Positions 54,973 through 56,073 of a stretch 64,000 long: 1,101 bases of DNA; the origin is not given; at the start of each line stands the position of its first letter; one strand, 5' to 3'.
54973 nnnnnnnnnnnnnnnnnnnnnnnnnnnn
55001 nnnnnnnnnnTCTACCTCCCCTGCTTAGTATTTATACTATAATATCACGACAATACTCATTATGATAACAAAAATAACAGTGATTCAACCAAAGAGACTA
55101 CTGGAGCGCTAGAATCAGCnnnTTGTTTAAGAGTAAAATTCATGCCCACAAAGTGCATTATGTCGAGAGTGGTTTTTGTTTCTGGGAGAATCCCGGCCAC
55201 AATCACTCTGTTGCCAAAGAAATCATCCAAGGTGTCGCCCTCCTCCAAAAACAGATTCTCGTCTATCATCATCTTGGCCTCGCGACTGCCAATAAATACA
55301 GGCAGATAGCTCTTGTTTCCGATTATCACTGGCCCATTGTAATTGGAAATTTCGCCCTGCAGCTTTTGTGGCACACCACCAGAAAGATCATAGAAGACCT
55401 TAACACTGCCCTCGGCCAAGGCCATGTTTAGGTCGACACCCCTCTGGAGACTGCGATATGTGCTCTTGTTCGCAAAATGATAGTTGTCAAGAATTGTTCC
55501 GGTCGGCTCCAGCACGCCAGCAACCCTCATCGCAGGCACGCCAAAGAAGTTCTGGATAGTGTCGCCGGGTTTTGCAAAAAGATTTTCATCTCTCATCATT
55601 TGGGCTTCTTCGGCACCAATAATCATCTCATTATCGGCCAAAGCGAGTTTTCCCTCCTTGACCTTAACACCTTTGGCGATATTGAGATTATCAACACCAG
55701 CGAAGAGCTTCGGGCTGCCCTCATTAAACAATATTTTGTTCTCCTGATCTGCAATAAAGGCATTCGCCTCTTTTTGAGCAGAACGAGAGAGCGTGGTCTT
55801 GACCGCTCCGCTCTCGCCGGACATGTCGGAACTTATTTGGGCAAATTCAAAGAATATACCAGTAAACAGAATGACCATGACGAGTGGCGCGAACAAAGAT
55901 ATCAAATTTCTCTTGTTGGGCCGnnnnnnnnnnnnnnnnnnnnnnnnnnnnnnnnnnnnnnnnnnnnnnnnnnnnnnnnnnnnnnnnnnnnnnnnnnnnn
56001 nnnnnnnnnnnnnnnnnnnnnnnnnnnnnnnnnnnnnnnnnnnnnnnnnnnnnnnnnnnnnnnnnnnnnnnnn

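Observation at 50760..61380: Copper-homeostasis island with several non-canonical components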

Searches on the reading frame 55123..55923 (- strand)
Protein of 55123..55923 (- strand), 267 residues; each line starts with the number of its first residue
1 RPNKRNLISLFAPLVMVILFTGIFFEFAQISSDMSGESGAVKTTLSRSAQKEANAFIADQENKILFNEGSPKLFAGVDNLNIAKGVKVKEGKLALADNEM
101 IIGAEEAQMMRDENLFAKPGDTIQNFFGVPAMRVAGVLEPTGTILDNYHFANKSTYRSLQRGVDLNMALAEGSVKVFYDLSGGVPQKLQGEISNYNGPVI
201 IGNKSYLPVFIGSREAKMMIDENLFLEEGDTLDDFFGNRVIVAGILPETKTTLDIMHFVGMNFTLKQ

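Call 9: search_protein_families(library=pfam, proteins=[window:55123-55836:-], max_evalue=10)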
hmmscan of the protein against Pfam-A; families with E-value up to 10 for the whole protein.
seq(238 aa): 1 family
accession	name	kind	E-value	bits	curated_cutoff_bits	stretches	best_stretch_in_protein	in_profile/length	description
PF12704.14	MacB_PCD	-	7.6e-05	23.5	27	1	35-131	88-180/207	MacB-like periplasmic core domain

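Call 10: find_homologous_proteins(query=window:55123-55923:-, max_evalue=0.001)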
Query seq(267 aa) (267 aa): 21 proteins with E <= 0.001 among 667 candidates.
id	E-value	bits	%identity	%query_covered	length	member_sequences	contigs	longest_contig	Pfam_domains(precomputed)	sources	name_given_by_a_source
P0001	4.7e-76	274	50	100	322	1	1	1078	-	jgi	jgi:hypothetical protein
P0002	7.0e-74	267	49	100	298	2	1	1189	-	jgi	-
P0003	5.7e-73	264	50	100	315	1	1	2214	-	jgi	-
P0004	2.4e-71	259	48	100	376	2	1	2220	-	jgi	jgi:hypothetical protein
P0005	9.1e-68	247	47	100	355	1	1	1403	-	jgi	-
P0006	3.1e-62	229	44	99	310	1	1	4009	-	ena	-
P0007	3.9e-62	228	45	100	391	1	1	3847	-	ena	-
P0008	2.3e-59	219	42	100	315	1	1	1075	-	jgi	jgi:hypothetical protein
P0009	1.3e-55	207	45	99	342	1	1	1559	-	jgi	jgi:hypothetical protein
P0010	7.7e-55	205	49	77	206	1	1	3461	-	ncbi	ncbi:MAG: hypothetical protein WAW11_05565, partial [Patescibacteria group bacterium]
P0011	1.0e-52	198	45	93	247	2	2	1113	-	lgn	-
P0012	2.3e-52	196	44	86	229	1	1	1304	-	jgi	jgi:hypothetical protein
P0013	4.3e-51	192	41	94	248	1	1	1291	-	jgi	jgi:hypothetical protein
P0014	1.6e-50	190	43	72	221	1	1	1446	-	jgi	jgi:hypothetical protein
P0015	3.3e-50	189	45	84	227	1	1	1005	-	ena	-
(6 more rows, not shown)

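Call 15: find_related_loci(query=A1, collection=genome_contigs, flank=10000)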
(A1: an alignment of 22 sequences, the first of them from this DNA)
Query A1 (267 aa) in genome_contigs; peptide patterns used: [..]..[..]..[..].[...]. (x = any residue, [..] = any of these).
48 stretches matched a pattern; 41 encode a relative of the query (tblastn E <= 1e-3); 41 distinct loci.
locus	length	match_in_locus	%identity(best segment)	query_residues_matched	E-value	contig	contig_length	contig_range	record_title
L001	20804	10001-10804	51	1-267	5e-83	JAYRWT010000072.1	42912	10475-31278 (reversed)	MAG: Patescibacteria group bacterium isolate EBPR_ori4bin.13 k141_172199, whole genome shotgun sequence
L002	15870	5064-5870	50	1-267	1e-82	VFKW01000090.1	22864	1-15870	MAG: Candidatus Berkelbacteria bacterium isolate Bin_65_7 c_000001432252, whole genome shotgun sequence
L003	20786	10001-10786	49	1-267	5e-82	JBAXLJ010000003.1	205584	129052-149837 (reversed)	MAG: Candidatus Falkowbacteria bacterium isolate ELA424 MAG424_3, whole genome shotgun sequence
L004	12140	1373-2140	49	1-259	1e-78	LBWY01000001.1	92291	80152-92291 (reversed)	MAG: Parcubacteria group bacterium GW2011_GWE2_39_37 UT48_C0001, whole genome shotgun sequence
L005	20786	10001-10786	48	1-266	6e-79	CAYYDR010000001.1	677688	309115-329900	MAG TPA_asm: uncultured Gammaproteobacteria bacterium isolate SRP302447_co2_591 genome assembly, contig: NODE_22_length_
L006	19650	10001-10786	47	1-266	2e-78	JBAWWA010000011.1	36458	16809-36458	MAG: bacterium isolate ELA025 MAG025_11, whole genome shotgun sequence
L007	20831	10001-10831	46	1-266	5e-77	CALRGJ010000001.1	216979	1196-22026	MAG: Candidatus Peribacteria bacterium isolate ZH-bin-154 genome assembly, contig: ZH-15May19-c22, whole genome shotgun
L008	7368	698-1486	49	1-267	8e-77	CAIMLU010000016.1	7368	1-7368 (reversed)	uncultured bacterium isolate Loclat_bin-20597 genome assembly, contig: bin-20597:16/66, whole genome shotgun sequence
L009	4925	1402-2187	48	1-266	2e-75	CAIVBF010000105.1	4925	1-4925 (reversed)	uncultured bacterium isolate MJ-2014-D6_bin-244 genome assembly, contig: bin-244:105/170, whole genome shotgun sequence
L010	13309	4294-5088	48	1-267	2e-74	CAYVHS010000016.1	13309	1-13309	MAG TPA_asm: uncultured Bdellovibrionales bacterium isolate SRP278252_co2_49 genome assembly, contig: NODE_9767_length_1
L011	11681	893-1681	47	1-267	3e-74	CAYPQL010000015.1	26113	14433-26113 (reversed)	MAG TPA_asm: uncultured Candidatus Saccharibacteria bacterium isolate SRP256446_co1_206 genome assembly, contig: NODE_44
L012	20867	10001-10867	45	1-265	2e-74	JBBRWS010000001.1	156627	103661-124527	MAG: Candidatus Paceibacteria bacterium isolate La4_metabat2.065 La4_metabat2.065_K_3194070_L_156627_cov_52.0104, whole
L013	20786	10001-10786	45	1-266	1e-73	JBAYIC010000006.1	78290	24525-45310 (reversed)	MAG: Patescibacteria group bacterium isolate SO_2016_GW1_19 scaffold00722_OW334_2016, whole genome shotgun sequence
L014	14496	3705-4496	49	1-266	2e-73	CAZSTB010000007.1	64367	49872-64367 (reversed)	MAG TPA_asm: uncultured Bdellovibrionales bacterium isolate SRP011637_co1_57 genome assembly, contig: NODE_61_length_643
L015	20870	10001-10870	44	1-265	1e-73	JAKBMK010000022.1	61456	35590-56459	MAG: bacterium isolate FK3.bin58 NODE_838_length_61456_cov_2.036329, whole genome shotgun sequence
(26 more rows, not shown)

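Call 18: predict_structure(alignment_id=A1)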
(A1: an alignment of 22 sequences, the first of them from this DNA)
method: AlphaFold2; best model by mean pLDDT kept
length: 267 residues; sequences in the alignment: 22
mean_pLDDT: 87.2   pTM: 0.78
mean pLDDT of the five models: 87.2, 86.7, 84.8, 84.7, 84.6
residues with pLDDT >= 90: 186; 70-90: 44; 50-70: 20; < 50: 17
segments of 3 or more residues with pLDDT < 50: 1-3, 28-40
pLDDT, mean of each block of 10 residues (from residue 1): 54 74 53 39 79 92 94 92 81 94 97 97 97 97 95 96 94 93 91 83 96 97 96 96 96 96 86
secondary structure, 60 per line:
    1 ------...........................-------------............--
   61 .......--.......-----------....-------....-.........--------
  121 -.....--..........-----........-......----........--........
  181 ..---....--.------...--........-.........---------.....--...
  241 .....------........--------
elements in order: H7-33 H47-58 E61-67 E70-76 E88-91 E99-102 H104-112 E122-126 E129-138 H144-147 E148-151 H153-158 E163-170 E173-179 E199-201 E204-211 H213-221 E231-235 E238-245 H252-255 E256-259

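Call 19: search_protein_representatives(alignment_id=A1)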
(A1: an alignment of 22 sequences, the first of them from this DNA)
Query: 22 sequences, 300 profile positions. Proteins with E-value up to 0.001 (for the whole library): 288; up to 1e-10: 207; up to 1e-30: 112. The best 150 are listed.
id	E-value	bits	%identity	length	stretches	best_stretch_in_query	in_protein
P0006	1.2e-132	458.4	-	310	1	1-298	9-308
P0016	6.3e-120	416.6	-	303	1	1-298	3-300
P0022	4.6e-104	364.5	-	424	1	1-298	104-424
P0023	1.1e-100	353.4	-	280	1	25-294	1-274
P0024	4.9e-98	344.7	-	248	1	51-299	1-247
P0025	4.1e-96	338.4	-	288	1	20-294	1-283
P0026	3.1e-93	329.0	-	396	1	1-298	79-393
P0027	4.6e-93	328.4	-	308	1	3-297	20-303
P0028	2.8e-90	319.2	-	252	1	51-299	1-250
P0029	5.2e-90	318.4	-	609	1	1-297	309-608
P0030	2.0e-88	313.2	-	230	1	69-299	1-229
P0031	4.1e-78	279.3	-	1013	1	2-296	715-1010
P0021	1.6e-77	277.3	-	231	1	73-299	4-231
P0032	2.3e-74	267.0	-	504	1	3-297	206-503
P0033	5.2e-74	265.8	-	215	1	1-191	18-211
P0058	1.4e-46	175.7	-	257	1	89-299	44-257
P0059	3.0e-45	171.4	-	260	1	82-293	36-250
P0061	1.8e-44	168.9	-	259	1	44-292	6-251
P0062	2.0e-44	168.7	-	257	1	89-293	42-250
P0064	3.1e-44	168.1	-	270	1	81-292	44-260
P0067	1.4e-43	165.9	-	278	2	102-294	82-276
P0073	1.2e-42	162.9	-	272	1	80-292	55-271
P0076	5.0e-41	157.5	-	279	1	75-296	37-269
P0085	4.1e-40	154.5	-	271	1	66-296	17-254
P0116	1.1e-34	136.7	-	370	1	79-296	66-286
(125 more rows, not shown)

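Call 29: list_cluster_members(proteins=[P0058, P0059, P0061, P0064, P0067, P0073, P0076, P0085, P0116, P0062])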
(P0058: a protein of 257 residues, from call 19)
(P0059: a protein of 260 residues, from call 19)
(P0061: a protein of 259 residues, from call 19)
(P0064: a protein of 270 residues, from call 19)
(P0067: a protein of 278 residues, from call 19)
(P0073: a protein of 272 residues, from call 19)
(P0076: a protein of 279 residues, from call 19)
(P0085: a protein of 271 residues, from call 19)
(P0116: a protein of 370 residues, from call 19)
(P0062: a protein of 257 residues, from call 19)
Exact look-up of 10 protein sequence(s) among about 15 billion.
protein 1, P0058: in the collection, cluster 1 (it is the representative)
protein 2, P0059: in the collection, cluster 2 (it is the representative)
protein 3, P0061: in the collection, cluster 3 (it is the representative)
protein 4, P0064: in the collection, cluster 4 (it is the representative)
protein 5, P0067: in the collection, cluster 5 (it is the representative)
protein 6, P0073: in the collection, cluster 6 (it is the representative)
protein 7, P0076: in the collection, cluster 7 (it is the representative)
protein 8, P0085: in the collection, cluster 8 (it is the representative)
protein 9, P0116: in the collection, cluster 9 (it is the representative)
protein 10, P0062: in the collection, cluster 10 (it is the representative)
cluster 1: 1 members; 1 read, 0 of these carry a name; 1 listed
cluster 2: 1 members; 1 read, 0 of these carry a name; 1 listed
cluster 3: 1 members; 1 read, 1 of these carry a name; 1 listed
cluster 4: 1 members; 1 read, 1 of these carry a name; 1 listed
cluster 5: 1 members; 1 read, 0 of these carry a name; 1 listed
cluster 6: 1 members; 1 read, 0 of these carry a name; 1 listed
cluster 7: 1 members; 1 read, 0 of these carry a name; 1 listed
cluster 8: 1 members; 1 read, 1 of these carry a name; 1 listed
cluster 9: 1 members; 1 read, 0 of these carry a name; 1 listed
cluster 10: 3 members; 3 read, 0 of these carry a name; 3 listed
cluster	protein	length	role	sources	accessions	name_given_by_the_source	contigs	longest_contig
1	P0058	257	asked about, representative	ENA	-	-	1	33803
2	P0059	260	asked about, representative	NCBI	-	-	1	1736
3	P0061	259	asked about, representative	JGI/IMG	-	hypothetical protein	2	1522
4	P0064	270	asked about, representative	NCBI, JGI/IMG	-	hypothetical protein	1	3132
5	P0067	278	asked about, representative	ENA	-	-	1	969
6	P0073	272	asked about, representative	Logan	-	-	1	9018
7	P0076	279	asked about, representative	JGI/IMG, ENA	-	-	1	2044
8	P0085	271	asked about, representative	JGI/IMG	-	hypothetical protein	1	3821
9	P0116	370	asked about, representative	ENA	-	-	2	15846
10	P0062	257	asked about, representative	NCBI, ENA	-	-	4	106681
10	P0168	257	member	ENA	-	-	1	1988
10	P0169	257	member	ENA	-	-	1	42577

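Call 30: find_encoding_contigs(protein=P0062, flank=8000, max_places=3)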
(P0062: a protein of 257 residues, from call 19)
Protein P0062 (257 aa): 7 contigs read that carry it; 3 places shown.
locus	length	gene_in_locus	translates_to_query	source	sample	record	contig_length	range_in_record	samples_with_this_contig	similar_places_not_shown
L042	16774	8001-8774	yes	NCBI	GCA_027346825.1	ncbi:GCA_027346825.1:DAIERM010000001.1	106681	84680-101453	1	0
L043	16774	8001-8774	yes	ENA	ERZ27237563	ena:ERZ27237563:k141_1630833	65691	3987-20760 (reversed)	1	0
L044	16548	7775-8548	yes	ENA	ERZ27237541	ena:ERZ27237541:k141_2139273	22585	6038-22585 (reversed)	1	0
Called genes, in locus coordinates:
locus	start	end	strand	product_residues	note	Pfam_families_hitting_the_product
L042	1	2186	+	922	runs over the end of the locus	-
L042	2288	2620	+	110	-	-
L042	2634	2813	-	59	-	-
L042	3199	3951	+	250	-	PF10080:FtrD-like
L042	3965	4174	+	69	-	PF00403:HMA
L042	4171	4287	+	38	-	-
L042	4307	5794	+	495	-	PF00403:HMA, PF13386:DsbD_2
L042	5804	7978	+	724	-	PF00403:HMA, PF00122:E1-E2_ATPase, PF00702:Hydrolase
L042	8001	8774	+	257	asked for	-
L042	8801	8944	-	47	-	-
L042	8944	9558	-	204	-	PF22175:Ogg-HhH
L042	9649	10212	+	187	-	PF00578:AhpC-TSA, PF08534:Redoxin, PF10417:1-cysPrx_C (faint)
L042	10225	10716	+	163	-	PF00210:Ferritin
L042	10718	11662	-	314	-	PF01073:3Beta_HSD (weak), PF01370:Epimerase, PF02719:Polysacc_synt_2 (faint), PF04321:RmlD_sub_bind, PF07993:NAD_binding_4 (faint), PF16363:GDP_Man_Dehyd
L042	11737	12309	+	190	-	-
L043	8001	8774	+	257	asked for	-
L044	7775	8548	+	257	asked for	-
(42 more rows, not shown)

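Call 31: find_encoding_contigs(protein=P0058, flank=7000, max_places=1)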
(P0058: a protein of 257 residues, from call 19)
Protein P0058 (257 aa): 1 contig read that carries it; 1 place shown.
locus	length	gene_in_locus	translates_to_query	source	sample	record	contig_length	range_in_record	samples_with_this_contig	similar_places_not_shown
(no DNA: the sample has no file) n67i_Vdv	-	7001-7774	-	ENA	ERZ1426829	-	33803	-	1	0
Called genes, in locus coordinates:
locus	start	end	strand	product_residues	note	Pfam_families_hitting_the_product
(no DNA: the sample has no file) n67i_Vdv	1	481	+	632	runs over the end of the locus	PF00012:HSP70, PF06723:MreB_Mbl, PF00012:HSP70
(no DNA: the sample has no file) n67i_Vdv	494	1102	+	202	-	PF00581:Rhodanese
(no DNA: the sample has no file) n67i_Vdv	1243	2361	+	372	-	-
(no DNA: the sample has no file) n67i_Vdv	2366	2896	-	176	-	PF01047:MarR (weak), PF12802:MarR_2 (weak), PF24034:DUF7343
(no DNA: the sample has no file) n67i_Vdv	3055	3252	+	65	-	PF00403:HMA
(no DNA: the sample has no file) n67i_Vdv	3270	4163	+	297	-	PF00403:HMA (faint)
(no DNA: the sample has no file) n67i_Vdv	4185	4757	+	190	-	PF13473:Cupredoxin_1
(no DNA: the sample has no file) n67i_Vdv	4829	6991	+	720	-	PF00403:HMA, PF00122:E1-E2_ATPase, PF00702:Hydrolase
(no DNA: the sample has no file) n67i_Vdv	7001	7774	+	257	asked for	-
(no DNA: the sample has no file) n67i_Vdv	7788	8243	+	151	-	PF13473:Cupredoxin_1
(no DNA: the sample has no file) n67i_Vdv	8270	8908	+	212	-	-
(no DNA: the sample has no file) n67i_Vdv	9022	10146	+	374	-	PF00226:DnaJ, PF01556:DnaJ_C, PF00684:DnaJ_CXXCXGXG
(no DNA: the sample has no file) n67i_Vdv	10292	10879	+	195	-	-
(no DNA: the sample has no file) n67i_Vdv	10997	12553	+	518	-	PF01921:tRNA-synt_1f, PF09334:tRNA-synt_1g (faint)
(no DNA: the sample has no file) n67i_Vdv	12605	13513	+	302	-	PF02636:Methyltransf_28, PF13847:Methyltransf_31 (weak)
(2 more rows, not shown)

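Call 32: find_encoding_contigs(protein=P0116, flank=7000, max_places=1)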
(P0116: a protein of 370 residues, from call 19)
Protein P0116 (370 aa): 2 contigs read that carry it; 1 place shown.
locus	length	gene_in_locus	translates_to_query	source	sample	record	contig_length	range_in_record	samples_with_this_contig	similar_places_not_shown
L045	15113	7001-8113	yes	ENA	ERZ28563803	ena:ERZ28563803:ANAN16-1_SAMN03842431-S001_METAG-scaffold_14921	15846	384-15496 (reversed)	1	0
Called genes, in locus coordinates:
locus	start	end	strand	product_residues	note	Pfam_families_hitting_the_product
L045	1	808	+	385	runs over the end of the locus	?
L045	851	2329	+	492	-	-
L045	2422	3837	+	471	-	-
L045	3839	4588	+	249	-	-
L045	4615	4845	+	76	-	PF02843:GARS_C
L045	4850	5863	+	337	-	-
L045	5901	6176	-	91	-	PF14947:HTH_45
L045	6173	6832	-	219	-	-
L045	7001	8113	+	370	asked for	-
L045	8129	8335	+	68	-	PF00403:HMA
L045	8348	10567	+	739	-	PF00403:HMA, PF00122:E1-E2_ATPase, PF00702:Hydrolase, PF08282:Hydrolase_3 (weak)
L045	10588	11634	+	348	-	-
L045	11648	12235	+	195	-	-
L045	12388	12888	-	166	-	-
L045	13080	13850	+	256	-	PF13462:Thioredoxin_4, PF13098:Thioredoxin_2 (weak), PF01323:DSBA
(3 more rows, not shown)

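Call 33: find_encoding_contigs(protein=P0073, flank=7000, max_places=1)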
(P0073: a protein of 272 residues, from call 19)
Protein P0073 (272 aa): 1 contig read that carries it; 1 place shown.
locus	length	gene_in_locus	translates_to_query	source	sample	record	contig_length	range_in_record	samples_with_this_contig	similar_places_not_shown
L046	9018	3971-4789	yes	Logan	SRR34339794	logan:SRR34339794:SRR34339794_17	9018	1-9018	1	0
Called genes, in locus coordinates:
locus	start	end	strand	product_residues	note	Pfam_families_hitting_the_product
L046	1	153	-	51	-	?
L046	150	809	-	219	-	-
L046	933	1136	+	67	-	PF00403:HMA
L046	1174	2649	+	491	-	PF00403:HMA, PF02683:DsbD_TM, PF13386:DsbD_2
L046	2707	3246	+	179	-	PF10080:FtrD-like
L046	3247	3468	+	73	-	-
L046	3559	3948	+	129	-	PF01022:HTH_5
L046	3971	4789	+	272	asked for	-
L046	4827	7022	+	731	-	PF00403:HMA, PF08282:Hydrolase_3 (faint), PF00122:E1-E2_ATPase, PF00702:Hydrolase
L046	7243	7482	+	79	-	PF09851:SHOCT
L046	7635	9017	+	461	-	?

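Call 68: search_protein_families(library=pfam, alignment_id=A1, max_evalue=0.01)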
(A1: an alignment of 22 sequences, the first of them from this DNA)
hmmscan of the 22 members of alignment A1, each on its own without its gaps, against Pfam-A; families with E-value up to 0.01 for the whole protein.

A. member 1, seq(267 aa): 1 family
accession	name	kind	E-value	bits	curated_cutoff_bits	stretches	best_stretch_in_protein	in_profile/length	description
PF12704.14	MacB_PCD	-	9.8e-05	23.2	27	1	64-160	88-180/207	MacB-like periplasmic core domain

B. families by the number of members that match (of 22 scanned): 2 families
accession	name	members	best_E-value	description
PF12704.14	MacB_PCD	1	9.8e-05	MacB-like periplasmic core domain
PF08282.18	Hydrolase_3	1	0.0034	haloacid dehalogenase-like hydrolase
